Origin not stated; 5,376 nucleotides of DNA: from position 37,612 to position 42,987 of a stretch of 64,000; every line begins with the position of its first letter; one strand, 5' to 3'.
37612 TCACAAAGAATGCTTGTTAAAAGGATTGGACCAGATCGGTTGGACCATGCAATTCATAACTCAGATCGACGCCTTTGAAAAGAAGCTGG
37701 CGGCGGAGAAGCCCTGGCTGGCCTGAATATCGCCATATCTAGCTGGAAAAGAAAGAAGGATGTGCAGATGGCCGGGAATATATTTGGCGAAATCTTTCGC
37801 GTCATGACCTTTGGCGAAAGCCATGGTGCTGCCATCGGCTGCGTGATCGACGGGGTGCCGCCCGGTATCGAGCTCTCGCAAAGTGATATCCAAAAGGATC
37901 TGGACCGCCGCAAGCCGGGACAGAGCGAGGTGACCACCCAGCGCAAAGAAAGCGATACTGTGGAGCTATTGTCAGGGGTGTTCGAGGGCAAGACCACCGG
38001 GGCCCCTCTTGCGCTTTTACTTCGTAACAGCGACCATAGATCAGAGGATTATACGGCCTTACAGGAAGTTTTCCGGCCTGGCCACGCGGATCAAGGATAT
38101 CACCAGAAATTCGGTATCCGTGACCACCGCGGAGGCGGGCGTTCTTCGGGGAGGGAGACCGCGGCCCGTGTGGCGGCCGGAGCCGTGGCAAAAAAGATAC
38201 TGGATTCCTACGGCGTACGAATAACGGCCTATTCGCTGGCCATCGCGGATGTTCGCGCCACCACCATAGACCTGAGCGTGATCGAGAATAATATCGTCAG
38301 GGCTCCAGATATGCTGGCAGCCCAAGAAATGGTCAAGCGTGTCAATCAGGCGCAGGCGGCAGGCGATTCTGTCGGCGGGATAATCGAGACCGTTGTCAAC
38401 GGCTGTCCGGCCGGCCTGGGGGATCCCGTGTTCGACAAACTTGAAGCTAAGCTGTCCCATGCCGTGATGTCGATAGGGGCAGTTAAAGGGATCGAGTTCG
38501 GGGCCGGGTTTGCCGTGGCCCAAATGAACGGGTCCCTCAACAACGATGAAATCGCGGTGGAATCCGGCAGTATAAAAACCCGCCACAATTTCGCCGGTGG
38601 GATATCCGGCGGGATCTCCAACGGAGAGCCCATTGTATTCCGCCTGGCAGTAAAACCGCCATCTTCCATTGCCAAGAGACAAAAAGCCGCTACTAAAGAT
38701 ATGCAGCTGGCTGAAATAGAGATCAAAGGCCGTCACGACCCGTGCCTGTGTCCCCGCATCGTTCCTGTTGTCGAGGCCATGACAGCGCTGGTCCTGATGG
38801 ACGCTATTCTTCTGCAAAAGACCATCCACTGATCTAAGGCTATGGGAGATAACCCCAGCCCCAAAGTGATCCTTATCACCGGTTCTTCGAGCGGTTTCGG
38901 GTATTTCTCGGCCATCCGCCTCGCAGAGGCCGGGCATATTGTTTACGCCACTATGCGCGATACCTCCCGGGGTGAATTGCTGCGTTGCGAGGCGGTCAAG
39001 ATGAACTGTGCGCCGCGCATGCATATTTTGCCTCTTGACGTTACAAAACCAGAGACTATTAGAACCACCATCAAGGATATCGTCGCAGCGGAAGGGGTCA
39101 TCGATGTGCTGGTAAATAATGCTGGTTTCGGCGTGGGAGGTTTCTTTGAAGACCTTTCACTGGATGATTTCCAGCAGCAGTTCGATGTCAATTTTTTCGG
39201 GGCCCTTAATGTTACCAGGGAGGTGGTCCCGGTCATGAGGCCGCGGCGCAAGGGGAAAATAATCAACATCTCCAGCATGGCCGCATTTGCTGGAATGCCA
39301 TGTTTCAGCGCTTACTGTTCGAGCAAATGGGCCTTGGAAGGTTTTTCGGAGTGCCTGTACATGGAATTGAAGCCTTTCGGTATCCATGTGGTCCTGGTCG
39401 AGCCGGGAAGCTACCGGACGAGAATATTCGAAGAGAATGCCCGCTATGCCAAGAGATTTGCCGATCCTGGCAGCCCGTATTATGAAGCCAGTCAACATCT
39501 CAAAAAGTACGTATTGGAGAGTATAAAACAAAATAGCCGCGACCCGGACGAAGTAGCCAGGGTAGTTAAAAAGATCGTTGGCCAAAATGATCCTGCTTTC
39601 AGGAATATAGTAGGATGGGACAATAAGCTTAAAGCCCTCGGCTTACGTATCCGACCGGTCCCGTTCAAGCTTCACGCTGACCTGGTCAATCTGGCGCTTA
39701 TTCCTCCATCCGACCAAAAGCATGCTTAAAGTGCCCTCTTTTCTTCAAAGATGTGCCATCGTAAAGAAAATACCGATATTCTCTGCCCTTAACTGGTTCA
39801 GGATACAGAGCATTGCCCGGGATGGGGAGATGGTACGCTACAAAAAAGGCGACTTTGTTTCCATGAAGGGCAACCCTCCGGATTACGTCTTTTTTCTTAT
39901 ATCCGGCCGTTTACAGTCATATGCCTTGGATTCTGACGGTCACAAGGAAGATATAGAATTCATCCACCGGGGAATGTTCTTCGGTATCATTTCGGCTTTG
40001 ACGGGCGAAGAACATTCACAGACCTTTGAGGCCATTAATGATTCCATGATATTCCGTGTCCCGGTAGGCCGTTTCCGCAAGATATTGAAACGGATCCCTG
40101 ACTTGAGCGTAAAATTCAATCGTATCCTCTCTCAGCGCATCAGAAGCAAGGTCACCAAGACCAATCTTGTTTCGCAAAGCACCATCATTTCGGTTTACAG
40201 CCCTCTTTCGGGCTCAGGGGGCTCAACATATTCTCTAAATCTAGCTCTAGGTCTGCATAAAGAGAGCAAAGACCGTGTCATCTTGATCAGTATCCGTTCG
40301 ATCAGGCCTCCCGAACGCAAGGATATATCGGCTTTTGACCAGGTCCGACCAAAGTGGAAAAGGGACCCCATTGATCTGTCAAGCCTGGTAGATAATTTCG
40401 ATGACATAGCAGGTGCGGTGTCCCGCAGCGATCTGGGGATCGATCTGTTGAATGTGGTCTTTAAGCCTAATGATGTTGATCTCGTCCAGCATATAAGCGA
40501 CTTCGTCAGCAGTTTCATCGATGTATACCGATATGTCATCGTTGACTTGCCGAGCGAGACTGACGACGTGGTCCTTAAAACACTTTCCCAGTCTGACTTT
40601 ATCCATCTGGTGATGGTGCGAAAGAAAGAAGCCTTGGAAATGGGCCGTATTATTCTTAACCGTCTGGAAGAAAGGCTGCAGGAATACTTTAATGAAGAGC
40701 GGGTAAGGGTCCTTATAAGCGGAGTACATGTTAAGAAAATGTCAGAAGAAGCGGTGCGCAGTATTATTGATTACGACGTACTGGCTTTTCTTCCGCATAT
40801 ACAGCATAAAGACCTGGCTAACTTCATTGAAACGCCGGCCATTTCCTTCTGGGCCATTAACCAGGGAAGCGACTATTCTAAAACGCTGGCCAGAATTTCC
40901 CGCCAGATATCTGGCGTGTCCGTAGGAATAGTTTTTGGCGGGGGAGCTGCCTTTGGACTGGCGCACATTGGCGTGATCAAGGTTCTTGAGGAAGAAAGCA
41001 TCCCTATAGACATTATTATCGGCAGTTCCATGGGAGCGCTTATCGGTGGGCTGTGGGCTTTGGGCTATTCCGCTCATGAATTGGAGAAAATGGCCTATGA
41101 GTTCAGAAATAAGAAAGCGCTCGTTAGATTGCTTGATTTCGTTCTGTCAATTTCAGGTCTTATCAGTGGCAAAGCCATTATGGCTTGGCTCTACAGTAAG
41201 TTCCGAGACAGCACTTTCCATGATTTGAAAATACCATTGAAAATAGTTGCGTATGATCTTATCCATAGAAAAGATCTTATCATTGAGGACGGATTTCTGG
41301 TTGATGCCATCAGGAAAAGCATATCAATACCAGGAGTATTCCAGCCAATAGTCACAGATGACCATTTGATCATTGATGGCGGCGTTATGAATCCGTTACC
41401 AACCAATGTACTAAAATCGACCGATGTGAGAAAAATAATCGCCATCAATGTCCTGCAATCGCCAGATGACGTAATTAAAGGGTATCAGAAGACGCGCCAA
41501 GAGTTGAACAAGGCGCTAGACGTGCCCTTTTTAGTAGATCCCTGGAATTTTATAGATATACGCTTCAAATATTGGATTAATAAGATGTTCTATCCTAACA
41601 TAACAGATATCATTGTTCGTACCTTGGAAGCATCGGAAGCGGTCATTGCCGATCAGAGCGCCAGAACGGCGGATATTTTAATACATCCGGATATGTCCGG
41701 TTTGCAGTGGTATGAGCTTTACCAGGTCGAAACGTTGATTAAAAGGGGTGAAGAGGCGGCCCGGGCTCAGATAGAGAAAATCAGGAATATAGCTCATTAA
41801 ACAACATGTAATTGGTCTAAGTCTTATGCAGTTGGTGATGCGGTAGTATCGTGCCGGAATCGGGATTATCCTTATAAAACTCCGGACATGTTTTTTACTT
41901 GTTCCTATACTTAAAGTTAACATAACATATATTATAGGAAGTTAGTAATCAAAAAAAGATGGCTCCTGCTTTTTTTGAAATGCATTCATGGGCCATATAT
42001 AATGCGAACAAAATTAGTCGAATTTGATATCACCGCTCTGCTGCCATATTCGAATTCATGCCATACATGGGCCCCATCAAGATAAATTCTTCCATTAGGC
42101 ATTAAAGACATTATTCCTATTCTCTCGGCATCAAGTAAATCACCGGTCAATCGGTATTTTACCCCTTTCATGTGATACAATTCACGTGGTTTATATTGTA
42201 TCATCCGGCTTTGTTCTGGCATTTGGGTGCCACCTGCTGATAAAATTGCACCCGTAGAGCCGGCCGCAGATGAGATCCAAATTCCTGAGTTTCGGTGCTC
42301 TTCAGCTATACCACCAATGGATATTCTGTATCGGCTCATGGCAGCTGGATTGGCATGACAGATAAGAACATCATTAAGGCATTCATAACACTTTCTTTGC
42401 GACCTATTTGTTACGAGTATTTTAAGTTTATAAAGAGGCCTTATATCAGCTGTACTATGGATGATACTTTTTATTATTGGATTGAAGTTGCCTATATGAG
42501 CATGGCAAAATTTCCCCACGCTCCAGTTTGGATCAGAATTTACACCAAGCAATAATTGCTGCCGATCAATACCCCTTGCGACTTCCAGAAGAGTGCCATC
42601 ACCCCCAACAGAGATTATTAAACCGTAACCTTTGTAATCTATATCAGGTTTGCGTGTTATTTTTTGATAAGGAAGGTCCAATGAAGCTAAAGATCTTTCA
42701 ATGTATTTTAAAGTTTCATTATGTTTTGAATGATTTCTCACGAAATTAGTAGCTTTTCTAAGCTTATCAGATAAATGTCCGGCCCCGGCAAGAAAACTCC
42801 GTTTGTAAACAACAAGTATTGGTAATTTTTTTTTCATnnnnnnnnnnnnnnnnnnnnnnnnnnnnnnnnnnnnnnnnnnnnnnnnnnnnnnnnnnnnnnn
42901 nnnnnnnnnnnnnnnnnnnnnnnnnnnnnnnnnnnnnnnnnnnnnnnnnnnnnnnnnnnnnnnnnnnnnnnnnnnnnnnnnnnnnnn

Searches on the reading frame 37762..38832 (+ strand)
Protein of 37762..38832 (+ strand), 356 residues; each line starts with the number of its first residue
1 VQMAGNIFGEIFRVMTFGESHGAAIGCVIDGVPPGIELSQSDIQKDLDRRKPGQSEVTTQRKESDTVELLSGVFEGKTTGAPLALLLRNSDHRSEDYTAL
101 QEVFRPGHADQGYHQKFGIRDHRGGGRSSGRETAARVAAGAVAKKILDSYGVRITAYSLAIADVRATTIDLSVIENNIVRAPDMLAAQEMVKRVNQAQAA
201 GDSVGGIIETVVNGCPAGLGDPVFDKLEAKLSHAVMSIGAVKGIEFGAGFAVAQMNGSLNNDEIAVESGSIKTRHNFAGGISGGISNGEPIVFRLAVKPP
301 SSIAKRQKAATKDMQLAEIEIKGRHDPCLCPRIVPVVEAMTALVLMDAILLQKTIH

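Call 49: search_protein_families(library=pfam, proteins=[window:37762-38832:+])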
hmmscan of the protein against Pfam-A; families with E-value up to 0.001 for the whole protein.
window:37762-38832:+ (356 aa): 1 family
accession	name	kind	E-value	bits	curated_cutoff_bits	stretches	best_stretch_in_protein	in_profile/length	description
PF01264.26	Chorismate_synt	-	6.7e-138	459.3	27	1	12-350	1-327/327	Chorismate synthase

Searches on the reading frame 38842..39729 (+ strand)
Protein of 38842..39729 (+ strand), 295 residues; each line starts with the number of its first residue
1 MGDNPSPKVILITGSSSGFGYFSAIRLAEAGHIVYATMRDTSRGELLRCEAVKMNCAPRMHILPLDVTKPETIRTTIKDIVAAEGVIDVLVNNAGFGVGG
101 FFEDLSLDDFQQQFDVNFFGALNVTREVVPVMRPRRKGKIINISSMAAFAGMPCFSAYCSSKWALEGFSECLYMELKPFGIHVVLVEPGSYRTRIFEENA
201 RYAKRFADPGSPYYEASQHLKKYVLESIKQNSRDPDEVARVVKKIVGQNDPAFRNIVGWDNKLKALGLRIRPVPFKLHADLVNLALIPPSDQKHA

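Call 49: search_protein_families(library=pfam, proteins=[window:38842-39729:+])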
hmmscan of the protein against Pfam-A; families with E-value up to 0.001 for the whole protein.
window:38842-39729:+ (295 aa): 4 families
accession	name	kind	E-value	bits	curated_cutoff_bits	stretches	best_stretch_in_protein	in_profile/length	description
PF00106.31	adh_short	-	3.5e-50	170.7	26.6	1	8-199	1-190/195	short chain dehydrogenase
PF13561.12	adh_short_C2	-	4.4e-34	118.5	27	1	16-201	5-186/236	Enoyl-(Acyl carrier protein) reductase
PF08659.16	KR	-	1.7e-09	38.3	22.6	1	10-170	3-161/180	KR domain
PF23441.1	SDR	-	4.1e-06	26.8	27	1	10-198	10-201/258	SDR-like rossmann domain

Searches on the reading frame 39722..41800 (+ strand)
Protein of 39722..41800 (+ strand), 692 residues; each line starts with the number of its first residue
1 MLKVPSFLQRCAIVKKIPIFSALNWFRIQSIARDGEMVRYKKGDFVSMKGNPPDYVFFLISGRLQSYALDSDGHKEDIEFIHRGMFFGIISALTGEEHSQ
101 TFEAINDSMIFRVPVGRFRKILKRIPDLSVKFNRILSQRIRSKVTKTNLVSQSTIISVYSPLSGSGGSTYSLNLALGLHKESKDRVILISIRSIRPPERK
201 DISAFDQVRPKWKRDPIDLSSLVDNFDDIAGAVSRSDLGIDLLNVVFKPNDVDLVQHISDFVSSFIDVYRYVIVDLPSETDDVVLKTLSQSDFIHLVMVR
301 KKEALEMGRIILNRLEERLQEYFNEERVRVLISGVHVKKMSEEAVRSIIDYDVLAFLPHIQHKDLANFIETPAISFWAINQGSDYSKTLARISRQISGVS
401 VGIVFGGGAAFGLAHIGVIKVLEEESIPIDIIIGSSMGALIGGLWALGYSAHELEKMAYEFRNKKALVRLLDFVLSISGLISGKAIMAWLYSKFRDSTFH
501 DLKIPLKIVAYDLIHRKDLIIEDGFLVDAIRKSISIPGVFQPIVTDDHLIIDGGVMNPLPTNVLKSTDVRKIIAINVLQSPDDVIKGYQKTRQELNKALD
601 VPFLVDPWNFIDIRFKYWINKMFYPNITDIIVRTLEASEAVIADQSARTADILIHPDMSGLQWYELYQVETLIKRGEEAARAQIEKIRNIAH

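Call 49: search_protein_families(library=pfam, proteins=[window:39722-41800:+])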
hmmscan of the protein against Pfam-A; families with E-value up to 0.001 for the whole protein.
window:39722-41800:+ (692 aa): 2 families
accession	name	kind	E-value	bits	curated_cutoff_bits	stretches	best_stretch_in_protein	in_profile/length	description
PF01734.28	Patatin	-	8.6e-30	104.8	27.7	1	403-564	1-190/191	Patatin-like phospholipase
PF00027.35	cNMP_binding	-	5.8e-17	61.9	27.5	1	38-124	2-88/89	Cyclic nucleotide-binding domain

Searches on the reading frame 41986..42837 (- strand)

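Call 48: search_protein_families(library=pfam, proteins=[window:41986-42837:-])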
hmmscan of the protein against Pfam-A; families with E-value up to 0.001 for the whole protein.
window:41986-42837:- (283 aa): 2 families
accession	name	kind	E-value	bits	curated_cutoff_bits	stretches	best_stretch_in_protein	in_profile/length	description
PF00781.29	DAGK_cat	-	0.00022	21.3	23.6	1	65-98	50-85/125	Diacylglycerol kinase catalytic domain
PF01513.26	NAD_kinase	-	0.00036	21.3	25.5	1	66-101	68-104/130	ATP-NAD kinase N-terminal domain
